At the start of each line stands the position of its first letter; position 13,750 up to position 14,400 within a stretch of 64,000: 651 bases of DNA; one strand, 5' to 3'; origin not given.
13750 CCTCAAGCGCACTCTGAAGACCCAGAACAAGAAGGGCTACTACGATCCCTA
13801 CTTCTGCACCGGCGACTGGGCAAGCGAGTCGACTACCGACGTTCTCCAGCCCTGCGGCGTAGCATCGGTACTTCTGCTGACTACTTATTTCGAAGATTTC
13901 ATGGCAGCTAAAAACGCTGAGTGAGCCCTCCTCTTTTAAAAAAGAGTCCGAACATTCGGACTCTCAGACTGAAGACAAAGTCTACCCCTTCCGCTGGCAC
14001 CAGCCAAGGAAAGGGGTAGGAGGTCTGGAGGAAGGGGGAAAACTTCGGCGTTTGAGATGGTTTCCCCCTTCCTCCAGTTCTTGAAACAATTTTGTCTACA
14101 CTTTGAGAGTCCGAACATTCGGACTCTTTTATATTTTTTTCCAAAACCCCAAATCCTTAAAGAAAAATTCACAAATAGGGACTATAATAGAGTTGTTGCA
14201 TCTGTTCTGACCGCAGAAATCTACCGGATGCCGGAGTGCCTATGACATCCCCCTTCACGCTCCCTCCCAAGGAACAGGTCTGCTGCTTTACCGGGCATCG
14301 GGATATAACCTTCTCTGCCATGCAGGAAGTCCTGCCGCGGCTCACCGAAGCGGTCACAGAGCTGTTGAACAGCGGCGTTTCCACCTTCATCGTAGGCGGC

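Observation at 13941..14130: ~190-bp MITE-like element with ~37-bp terminal inverted repeats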

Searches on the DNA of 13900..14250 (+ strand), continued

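Call 78: search_with_rna_model(model_id=R1, sources=[window, L003, L004, L005, L006, L007, L008, L009, L010, L011, L012, L013, L014, L015, L016, L017, L018, L019, L020, L021, L022, L023, L026, L027, L028, L029, L030, L031, L032, L033, L034, L035, L036, L037, L038, L039, L040, L041, L042, L043, L044, L045, L046, L047, L048, L049, L050, L051, L052, L053, L054, L055, L056, L057, L058, L059, L060, L061, L062, L063, L064, L065, L066, L067, L068, L069, L070, L071, L072, L073, L074, L075, L076, L077, L078, L079, L080, L081, L082, L083, L084, L085, L086, L087, L088, L089, L090, L091, L092, L093, L094, L095, L096, L097, L098, L099, L100, L101], max_evalue=0.001, make_alignment=true)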
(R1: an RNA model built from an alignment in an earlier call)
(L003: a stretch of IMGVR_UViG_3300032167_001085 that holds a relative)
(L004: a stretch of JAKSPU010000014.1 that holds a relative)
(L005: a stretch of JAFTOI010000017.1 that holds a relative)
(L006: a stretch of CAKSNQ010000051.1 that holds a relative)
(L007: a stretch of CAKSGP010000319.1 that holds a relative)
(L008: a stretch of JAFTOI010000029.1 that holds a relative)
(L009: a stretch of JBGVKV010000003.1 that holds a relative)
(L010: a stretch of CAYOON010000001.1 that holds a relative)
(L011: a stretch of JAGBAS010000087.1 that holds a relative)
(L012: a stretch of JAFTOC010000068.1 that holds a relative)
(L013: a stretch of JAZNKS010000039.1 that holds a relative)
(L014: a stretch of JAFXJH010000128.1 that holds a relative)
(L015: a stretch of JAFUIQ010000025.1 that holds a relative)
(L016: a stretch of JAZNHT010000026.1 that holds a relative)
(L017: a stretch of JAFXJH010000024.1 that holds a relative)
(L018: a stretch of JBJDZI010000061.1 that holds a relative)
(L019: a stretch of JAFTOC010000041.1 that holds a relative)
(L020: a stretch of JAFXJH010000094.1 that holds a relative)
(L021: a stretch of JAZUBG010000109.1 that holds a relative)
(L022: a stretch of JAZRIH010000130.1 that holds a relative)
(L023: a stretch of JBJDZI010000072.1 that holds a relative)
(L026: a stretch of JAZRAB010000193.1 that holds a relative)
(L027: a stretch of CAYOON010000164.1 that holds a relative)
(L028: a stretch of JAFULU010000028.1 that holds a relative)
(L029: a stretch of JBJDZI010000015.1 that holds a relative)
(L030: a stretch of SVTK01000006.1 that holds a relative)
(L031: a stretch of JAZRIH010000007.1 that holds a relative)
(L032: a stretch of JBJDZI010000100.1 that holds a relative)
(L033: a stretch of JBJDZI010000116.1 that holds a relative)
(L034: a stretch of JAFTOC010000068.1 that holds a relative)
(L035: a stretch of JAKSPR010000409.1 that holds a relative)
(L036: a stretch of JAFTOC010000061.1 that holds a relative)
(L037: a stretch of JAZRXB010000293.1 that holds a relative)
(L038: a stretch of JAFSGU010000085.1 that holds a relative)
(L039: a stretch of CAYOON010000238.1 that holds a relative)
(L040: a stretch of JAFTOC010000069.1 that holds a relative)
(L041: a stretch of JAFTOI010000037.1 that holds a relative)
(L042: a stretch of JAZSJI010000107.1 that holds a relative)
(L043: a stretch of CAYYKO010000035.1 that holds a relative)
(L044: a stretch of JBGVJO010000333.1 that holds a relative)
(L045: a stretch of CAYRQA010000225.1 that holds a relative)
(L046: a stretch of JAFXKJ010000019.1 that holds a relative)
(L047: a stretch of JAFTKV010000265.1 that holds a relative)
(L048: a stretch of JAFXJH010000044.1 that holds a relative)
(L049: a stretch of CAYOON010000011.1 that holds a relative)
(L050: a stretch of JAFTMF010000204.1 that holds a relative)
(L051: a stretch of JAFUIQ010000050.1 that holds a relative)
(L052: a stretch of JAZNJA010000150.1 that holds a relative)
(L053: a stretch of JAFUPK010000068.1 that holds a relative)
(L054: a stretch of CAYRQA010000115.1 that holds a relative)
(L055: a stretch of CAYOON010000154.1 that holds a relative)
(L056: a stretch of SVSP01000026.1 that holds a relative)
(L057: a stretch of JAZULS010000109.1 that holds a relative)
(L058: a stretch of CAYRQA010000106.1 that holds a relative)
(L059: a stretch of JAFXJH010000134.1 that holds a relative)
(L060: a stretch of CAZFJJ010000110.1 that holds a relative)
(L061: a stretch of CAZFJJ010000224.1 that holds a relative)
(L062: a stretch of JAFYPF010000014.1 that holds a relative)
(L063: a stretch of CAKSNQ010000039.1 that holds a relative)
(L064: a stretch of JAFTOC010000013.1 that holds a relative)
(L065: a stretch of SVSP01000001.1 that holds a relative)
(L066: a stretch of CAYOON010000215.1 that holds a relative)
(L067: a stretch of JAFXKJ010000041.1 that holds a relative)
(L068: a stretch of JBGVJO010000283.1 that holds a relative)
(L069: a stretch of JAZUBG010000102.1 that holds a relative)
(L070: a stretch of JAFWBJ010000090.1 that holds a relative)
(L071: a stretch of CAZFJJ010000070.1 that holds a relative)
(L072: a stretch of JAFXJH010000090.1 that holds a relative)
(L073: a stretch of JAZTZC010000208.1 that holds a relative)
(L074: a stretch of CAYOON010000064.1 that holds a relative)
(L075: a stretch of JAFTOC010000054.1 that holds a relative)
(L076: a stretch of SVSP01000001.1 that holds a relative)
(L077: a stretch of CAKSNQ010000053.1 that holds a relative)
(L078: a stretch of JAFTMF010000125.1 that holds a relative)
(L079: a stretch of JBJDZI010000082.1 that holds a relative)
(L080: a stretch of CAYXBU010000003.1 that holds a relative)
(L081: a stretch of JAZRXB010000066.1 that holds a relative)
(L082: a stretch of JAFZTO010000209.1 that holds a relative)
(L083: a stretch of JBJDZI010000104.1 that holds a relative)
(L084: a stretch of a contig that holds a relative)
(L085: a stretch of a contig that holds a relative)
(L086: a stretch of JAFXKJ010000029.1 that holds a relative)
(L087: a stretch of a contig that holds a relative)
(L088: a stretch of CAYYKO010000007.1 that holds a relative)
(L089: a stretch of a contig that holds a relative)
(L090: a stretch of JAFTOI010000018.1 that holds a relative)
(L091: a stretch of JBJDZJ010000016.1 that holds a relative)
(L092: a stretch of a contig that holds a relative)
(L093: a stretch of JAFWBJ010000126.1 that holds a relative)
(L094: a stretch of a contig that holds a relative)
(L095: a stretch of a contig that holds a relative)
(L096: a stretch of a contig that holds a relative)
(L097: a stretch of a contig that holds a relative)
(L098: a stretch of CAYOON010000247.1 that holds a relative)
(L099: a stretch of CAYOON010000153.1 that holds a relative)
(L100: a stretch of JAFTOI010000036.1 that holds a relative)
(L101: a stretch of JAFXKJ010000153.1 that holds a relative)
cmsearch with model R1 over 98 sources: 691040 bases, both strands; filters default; matches with E-value up to 0.001: 134.
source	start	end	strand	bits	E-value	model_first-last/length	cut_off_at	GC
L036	3506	3594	+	90.1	8.9e-18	1-84/84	no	0.52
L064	4430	4518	-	90.1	8.9e-18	1-84/84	no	0.52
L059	2979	3067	-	89.5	1.2e-17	1-84/84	no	0.46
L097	7261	7349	-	89.1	1.5e-17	1-84/84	no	0.53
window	13998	14086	+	89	1.6e-17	1-84/84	no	0.54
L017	166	254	+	88.3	2.2e-17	1-84/84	no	0.46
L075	7043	7131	+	88.1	2.6e-17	1-84/84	no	0.51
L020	806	894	+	88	2.7e-17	1-84/84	no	0.44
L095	1388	1476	-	87.9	2.8e-17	1-84/84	no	0.44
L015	290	374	-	87.5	3.4e-17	1-84/84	no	0.53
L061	443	527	+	87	4.3e-17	1-84/84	no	0.54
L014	297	385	-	86.8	4.9e-17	1-84/84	no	0.43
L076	2772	2860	+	86.4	6.1e-17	1-84/84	no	0.46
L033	3355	3443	+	86.2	6.6e-17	1-84/84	no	0.54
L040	3318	3406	-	86.1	7.2e-17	1-84/84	no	0.49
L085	3458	3546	+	85.3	1.1e-16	1-84/84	no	0.44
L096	778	864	-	84.7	1.5e-16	1-84/84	no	0.6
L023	4581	4669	+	84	2.1e-16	1-84/84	no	0.52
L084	2234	2322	+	83.6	2.6e-16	1-84/84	no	0.57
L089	764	845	+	83.6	2.6e-16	1-84/84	no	0.52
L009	3092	3174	-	83.4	2.9e-16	1-84/84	no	0.53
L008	6301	6382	+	83.1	3.3e-16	1-84/84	no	0.66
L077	45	126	+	83.1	3.4e-16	1-84/84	no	0.56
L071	6820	6904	-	82.6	4.5e-16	1-84/84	no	0.54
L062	5694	5774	+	82.1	5.8e-16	1-84/84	no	0.53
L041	3239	3320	-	81.7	7.2e-16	1-84/84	no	0.63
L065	1425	1513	+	81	1e-15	1-84/84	no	0.4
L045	1878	1966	-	80.7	1.2e-15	1-84/84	no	0.57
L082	675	757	+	80.5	1.3e-15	1-84/84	no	0.51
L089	6525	6622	+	79.4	2.3e-15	1-84/84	no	0.56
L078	120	208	+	79.2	2.5e-15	1-84/84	no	0.56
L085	160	248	-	79.2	2.6e-15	1-84/84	no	0.44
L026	147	226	-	78.4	3.8e-15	1-84/84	no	0.64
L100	622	703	-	78.3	4.2e-15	1-84/84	no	0.67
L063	3451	3532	-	77.9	5.2e-15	1-84/84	no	0.56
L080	6441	6522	-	77.6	5.9e-15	1-84/84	no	0.71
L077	4304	4385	+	77.4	6.7e-15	1-84/84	no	0.57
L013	2093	2172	-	76.6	1e-14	1-84/84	no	0.66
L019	3595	3683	+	75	2.3e-14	1-84/84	no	0.57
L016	4027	4129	+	75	2.3e-14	1-84/84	no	0.48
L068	5495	5593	-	74.9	2.5e-14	1-84/84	no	0.57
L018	7779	7867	-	74.5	3e-14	1-84/84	no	0.58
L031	4909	5017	+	73.4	5.5e-14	1-84/84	no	0.62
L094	907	1017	+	73.3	5.6e-14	1-84/84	no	0.52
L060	1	84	+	72.6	8.2e-14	6-84/84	5'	0.49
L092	1032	1112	-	72.5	8.5e-14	1-84/84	no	0.68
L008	6183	6290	-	72.4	9e-14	1-84/84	no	0.67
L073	4113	4189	-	70.5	2.4e-13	4-84/84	no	0.62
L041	3347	3453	+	70.3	2.7e-13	1-84/84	no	0.7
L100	777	855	+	69.8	3.4e-13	1-84/84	no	0.71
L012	7549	7657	-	69.5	4.1e-13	1-84/84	no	0.56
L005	3832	3938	+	69.2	4.8e-13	1-84/84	no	0.61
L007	2221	2294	+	68.7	6.1e-13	1-84/84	no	0.61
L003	13901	13974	-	68.5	6.8e-13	11-84/84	5'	0.61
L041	6099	6203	+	68.3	7.8e-13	1-84/84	no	0.68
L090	2268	2370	-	67.1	1.4e-12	1-84/84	no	0.62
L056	5931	6005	-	66.8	1.7e-12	15-84/84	5'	0.48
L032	3974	4087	+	66.3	2.2e-12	1-84/84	no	0.61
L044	4074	4182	-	66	2.6e-12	1-84/84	no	0.5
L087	1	76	+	66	2.6e-12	14-84/84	5'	0.45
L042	6428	6503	-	65.9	2.7e-12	1-84/84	no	0.61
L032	3765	3878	+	65.7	2.9e-12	1-84/84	no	0.61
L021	6345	6426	+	64.6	5.3e-12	1-84/84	no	0.43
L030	505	582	-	64.6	5.3e-12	1-84/84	no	0.74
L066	3680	3761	-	63.7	8.2e-12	1-84/84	no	0.6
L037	5860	5944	-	63.5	9.3e-12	1-84/84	no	0.6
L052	2861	2944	+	63.4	1e-11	1-84/84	no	0.62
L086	2636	2717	-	62.4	1.7e-11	1-84/84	no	0.46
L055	92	173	+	62.2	1.9e-11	1-84/84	no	0.61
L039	2179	2260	-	62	2e-11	1-84/84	no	0.61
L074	1062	1143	-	62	2e-11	1-84/84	no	0.61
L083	2694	2807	-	62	2e-11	1-84/84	no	0.55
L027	4789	4870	-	61.2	3.2e-11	1-84/84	no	0.6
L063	155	235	-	61.1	3.2e-11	1-84/84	no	0.58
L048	1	68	+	60.3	4.8e-11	17-84/84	5'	0.53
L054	3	62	+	60.2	5.2e-11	25-84/84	no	0.53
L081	1352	1472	-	59.6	7e-11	1-84/84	no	0.57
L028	1945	2067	+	59.3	8.5e-11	1-84/84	no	0.59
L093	6296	6373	+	59.1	9.4e-11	1-84/84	no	0.67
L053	1863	1943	-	58.6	1.2e-10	1-84/84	no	0.48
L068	5638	5757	+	58.5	1.2e-10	1-84/84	no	0.49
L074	1489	1570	+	58.2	1.5e-10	1-84/84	no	0.62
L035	2214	2329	-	58.2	1.5e-10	1-84/84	no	0.56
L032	1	59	+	58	1.6e-10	26-84/84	5'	0.51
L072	1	56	+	57.5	2.2e-10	29-84/84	5'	0.45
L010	287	368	-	56.3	4e-10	1-84/84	no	0.61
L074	4892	4973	-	56.3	4e-10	1-84/84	no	0.61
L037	3073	3197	-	56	4.7e-10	1-84/84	no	0.59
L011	4205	4329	+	55.7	5.4e-10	1-84/84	no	0.61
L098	2187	2268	-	55.1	7.5e-10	1-84/84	no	0.63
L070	5066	5169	+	54.9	8.1e-10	1-84/84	no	0.63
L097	1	63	-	54.7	9.2e-10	1-58/84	3'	0.52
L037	5510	5594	-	54.4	1.1e-09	1-84/84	no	0.59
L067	3570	3651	-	54.2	1.2e-09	1-84/84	no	0.46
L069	2491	2557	+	53.1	2.2e-09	1-84/84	no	0.45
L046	3147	3221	+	52.9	2.3e-09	1-84/84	no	0.48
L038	342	426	+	52.6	2.7e-09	1-84/84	no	0.48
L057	3930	4010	+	52.2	3.5e-09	1-84/84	no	0.47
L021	6210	6285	+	51.8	4.2e-09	1-84/84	no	0.49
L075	1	65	-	51.2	5.8e-09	1-60/84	3'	0.51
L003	10537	10641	-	50.3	9.3e-09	1-84/84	no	0.58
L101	2659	2732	+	49.9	1.1e-08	1-84/84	no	0.46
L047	1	54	+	49.6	1.4e-08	31-84/84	5'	0.54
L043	2654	2716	+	47.7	3.5e-08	1-84/84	no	0.54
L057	3749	3818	-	46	8.6e-08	1-84/84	no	0.54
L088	3372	3441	+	45.8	9.5e-08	1-84/84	no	0.56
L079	2318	2427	-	44.9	1.5e-07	1-84/84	no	0.58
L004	4491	4538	+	44.7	1.7e-07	26-73/84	no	0.65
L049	1950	2065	+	44.6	1.8e-07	1-84/84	no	0.46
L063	3012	3105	-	44.4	2e-07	1-84/84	no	0.62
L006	240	333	+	42.4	5.5e-07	1-84/84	no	0.63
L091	4479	4557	+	42.2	6.2e-07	1-60/84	3'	0.56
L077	3796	3889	+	41.8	7.7e-07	1-84/84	no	0.62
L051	6945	7023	-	41.7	8.3e-07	1-84/84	no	0.48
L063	6755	6848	-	41.6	8.6e-07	1-84/84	no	0.6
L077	515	604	+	39.5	2.6e-06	1-84/84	no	0.62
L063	3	80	+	36.7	1.1e-05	1-84/84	no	0.63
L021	6453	6539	+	36.2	1.4e-05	1-84/84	no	0.41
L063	476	552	+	36.2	1.5e-05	1-84/84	no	0.62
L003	1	92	-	35.8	1.8e-05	1-65/84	3'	0.58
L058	4470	4583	-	35.5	2e-05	1-84/84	no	0.54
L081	1593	1668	+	35.1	2.5e-05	1-84/84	no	0.64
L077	201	277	-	33.8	4.9e-05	1-84/84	no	0.64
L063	3696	3774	+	33.7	5.2e-05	1-84/84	no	0.59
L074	6314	6354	+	33.5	5.9e-05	29-69/84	no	0.49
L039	2654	2692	+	33.1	7.1e-05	30-68/84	no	0.62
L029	7065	7181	-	33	7.6e-05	1-84/84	no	0.56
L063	7074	7151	+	32.4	0.0001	1-84/84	no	0.64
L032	239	352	+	30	0.00036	1-84/84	no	0.6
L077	3528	3605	-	29.2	0.00055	1-84/84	no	0.63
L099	4949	5056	+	29.1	0.00058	1-84/84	no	0.47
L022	1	52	-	28.8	0.00067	1-47/84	3'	0.62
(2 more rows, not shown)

Alignment A5: 134 matches aligned to the model, 183 columns, each read 5' to 3' on its own strand. Consensus structure (alignment columns), stored with it:
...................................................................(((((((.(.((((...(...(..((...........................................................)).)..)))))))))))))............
